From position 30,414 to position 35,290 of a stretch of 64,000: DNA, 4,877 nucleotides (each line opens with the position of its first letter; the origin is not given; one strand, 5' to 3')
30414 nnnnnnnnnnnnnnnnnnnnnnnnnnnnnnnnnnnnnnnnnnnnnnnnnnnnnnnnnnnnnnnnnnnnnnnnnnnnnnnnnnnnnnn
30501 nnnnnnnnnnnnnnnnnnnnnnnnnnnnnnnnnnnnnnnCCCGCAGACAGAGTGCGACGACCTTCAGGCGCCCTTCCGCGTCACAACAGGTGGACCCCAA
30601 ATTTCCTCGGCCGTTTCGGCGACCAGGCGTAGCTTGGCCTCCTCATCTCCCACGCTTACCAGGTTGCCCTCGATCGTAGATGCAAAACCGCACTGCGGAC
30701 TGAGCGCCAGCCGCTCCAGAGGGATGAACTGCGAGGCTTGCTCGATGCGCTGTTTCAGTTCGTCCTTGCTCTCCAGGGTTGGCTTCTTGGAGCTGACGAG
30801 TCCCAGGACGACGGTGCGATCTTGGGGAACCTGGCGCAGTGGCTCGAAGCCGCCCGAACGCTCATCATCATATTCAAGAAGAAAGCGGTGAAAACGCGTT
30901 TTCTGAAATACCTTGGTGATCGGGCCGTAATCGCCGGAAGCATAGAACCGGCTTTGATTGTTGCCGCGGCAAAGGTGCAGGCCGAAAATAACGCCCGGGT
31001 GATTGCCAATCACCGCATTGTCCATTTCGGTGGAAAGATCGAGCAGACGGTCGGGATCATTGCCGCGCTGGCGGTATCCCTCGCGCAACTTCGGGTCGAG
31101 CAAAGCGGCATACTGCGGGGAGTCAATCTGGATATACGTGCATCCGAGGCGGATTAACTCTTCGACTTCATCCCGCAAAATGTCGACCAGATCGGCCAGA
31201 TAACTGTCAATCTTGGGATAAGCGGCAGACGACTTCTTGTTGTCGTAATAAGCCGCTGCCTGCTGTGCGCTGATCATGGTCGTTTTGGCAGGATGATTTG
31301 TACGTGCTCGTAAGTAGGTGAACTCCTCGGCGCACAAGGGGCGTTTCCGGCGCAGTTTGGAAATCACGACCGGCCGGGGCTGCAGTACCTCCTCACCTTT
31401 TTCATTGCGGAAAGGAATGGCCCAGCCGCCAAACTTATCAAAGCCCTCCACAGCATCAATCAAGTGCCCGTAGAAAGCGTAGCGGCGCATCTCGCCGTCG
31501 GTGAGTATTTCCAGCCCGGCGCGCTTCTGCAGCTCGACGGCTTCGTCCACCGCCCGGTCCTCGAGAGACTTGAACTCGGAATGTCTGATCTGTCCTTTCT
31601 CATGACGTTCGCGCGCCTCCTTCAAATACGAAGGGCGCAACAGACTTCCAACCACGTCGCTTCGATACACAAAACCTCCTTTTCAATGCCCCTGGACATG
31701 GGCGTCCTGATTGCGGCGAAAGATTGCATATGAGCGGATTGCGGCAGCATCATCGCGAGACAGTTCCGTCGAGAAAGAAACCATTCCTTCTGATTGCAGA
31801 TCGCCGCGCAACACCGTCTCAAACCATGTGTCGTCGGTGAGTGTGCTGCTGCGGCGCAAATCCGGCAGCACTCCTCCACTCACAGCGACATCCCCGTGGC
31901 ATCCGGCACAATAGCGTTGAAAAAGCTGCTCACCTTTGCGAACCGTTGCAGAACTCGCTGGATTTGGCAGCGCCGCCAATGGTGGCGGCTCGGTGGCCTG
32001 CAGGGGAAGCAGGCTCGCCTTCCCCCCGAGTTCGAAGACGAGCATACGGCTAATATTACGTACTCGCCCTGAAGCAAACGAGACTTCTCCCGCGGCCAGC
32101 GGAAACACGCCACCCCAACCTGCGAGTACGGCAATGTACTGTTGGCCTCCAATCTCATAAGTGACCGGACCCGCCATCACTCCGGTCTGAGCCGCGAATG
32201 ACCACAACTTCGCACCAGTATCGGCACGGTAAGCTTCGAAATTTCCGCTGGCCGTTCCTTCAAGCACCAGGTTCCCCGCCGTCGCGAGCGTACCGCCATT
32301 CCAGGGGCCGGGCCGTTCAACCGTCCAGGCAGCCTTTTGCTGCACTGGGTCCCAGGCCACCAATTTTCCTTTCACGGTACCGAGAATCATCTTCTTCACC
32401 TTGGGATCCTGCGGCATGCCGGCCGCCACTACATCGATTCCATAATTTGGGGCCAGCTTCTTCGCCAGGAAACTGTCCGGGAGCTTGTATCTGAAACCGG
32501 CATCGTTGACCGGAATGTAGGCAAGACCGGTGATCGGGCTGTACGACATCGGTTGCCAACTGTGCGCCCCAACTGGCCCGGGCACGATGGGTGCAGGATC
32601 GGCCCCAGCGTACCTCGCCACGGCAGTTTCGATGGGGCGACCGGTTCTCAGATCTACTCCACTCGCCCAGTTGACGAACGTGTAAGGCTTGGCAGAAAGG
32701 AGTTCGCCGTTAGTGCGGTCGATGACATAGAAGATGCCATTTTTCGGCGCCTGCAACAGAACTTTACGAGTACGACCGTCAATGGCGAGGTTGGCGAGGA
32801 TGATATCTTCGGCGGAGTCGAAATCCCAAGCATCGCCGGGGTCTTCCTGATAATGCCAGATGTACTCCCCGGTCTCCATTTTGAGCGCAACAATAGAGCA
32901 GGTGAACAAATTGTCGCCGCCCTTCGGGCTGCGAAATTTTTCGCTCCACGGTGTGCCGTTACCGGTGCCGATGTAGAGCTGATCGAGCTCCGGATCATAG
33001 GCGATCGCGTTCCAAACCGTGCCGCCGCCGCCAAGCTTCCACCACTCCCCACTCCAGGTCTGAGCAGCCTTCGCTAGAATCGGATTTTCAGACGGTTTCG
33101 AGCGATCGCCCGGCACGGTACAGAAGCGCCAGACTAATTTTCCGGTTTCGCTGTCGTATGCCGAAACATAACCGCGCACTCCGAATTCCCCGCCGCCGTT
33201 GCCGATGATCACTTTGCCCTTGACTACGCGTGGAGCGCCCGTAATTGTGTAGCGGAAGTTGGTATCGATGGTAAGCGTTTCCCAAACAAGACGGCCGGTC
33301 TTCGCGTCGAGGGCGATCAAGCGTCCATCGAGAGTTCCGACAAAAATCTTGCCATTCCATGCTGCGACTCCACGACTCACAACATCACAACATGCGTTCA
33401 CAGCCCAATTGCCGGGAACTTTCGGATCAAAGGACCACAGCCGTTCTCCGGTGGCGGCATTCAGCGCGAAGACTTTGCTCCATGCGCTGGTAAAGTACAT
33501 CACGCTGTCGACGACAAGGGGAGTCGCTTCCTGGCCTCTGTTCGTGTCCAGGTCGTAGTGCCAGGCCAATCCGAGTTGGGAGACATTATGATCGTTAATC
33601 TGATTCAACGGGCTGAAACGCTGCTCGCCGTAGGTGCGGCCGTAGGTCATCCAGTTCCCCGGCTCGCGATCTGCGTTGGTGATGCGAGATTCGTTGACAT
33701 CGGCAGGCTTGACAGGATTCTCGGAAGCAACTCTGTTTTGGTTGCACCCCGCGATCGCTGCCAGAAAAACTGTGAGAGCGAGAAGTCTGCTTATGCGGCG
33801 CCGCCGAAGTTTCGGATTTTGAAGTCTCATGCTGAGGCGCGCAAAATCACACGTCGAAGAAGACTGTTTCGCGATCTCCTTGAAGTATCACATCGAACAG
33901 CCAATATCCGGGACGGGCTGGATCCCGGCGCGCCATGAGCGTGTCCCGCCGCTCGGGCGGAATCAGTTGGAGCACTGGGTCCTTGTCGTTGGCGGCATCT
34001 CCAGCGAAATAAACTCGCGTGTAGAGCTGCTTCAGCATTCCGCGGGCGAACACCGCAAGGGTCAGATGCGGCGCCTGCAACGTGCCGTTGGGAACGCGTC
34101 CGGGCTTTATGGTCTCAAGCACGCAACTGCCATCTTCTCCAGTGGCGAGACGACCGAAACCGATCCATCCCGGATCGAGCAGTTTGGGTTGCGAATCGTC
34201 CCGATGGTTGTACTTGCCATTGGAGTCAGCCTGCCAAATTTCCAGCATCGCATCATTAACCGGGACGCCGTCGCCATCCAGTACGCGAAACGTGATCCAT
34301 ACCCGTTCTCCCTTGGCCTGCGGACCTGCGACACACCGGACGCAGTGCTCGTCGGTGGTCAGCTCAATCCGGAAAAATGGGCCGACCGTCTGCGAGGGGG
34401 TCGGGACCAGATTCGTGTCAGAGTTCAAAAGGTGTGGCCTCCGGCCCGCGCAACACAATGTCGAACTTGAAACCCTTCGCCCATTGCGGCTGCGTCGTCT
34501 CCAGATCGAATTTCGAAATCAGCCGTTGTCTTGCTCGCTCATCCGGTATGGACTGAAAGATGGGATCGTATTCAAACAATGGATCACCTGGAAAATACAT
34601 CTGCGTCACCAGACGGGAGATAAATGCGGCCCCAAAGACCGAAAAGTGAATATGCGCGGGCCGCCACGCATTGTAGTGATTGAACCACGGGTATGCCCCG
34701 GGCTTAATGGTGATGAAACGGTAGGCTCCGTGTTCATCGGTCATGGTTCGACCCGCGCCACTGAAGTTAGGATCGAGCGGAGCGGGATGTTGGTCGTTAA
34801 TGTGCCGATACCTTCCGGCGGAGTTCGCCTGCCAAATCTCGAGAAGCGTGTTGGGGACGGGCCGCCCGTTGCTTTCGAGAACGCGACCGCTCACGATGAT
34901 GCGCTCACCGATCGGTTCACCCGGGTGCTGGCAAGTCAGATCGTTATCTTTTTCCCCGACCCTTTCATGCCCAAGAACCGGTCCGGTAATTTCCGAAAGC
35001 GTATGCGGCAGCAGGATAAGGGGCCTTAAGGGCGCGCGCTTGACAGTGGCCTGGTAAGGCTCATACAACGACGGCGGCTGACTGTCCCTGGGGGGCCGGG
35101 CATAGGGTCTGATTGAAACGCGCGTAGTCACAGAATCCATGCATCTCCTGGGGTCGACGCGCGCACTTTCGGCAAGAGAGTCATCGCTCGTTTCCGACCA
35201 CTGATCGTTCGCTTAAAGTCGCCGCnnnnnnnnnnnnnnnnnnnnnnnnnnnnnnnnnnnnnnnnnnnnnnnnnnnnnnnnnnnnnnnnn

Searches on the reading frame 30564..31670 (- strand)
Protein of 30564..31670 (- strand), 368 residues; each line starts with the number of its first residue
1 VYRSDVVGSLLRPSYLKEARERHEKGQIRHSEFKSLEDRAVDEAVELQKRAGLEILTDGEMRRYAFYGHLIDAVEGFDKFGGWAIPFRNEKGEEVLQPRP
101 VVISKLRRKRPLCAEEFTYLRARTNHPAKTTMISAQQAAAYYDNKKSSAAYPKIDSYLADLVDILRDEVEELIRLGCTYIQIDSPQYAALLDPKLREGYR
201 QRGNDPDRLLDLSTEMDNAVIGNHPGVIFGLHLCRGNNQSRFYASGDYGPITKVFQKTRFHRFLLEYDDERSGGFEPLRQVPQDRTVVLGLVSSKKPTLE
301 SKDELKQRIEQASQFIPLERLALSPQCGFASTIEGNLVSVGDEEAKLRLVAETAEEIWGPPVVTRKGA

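Call 20: search_protein_families(library=pfam, proteins=[window:30564-31670:-], max_evalue=0.001)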
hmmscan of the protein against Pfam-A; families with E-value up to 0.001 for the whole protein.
window:30564-31670:- (368 aa): 1 family
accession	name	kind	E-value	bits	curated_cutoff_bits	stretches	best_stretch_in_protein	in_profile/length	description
PF01717.24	Meth_synt_2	-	5e-21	75.8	21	1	6-331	5-305/324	Cobalamin-independent synthase, Catalytic domain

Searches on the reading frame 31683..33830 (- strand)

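Call 20: search_protein_families(library=pfam, proteins=[window:31683-33830:-], max_evalue=0.001)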
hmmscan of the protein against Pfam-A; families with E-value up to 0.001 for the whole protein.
window:31683-33830:- (715 aa): 4 families
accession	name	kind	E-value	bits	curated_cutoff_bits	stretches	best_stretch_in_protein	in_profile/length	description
PF01011.28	PQQ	-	5.4e-81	273.5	26.7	2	60-377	1-334/595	Glucose/ethanol/alcohol dehydrogenase, beta-propeller domain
PF13360.13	PQQ_2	-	3.4e-22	79.7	27.6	2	89-234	16-142/233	Outer membrane protein assembly factor BamB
PF13570.13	Beta-prop_ACSF4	-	2.8e-14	53.7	133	1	101-236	94-210/329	Beta-alanine-activating enzyme, beta-propeller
PF13442.11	Cytochrome_CBB3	-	7.7e-11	42.6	27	1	629-701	2-67/68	Cytochrome C oxidase, cbb3-type, subunit III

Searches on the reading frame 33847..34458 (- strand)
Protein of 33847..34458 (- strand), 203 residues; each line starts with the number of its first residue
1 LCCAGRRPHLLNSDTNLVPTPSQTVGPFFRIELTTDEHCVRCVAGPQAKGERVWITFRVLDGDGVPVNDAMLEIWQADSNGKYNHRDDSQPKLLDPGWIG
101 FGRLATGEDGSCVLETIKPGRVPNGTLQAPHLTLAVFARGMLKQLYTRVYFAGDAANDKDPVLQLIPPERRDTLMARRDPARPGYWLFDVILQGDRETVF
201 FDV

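Call 20: search_protein_families(library=pfam, proteins=[window:33847-34458:-], max_evalue=0.001)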
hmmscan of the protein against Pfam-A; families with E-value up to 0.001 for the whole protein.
window:33847-34458:- (203 aa): 1 family
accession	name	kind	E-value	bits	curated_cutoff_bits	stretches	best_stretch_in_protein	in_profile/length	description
PF00775.27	Dioxygenase_C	-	5.4e-17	62.3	27.3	1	26-170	3-153/182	Dioxygenase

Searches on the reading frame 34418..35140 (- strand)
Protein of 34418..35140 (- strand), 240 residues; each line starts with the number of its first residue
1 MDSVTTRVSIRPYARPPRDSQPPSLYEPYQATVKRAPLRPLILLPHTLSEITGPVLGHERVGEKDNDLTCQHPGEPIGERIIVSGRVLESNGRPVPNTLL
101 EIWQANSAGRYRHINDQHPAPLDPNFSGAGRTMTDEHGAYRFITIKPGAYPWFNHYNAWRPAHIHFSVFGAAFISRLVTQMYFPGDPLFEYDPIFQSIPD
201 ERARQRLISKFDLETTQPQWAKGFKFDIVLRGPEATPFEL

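Call 20: search_protein_families(library=pfam, proteins=[window:34418-35140:-], max_evalue=0.001)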
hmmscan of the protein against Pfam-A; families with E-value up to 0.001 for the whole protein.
window:34418-35140:- (240 aa): 3 families
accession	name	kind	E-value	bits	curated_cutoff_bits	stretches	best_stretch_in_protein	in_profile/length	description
PF00775.27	Dioxygenase_C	-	4.5e-55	186.4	27.3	1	51-232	1-182/182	Dioxygenase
PF12391.13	PCDO_beta_N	-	1.3e-08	34.8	24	1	13-47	1-34/34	Protocatechuate 3,4-dioxygenase beta subunit N terminal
PF13620.12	CarboxypepD_reg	-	0.00052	20.7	32.3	0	83-150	2-50/82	Carboxypeptidase regulatory-like domain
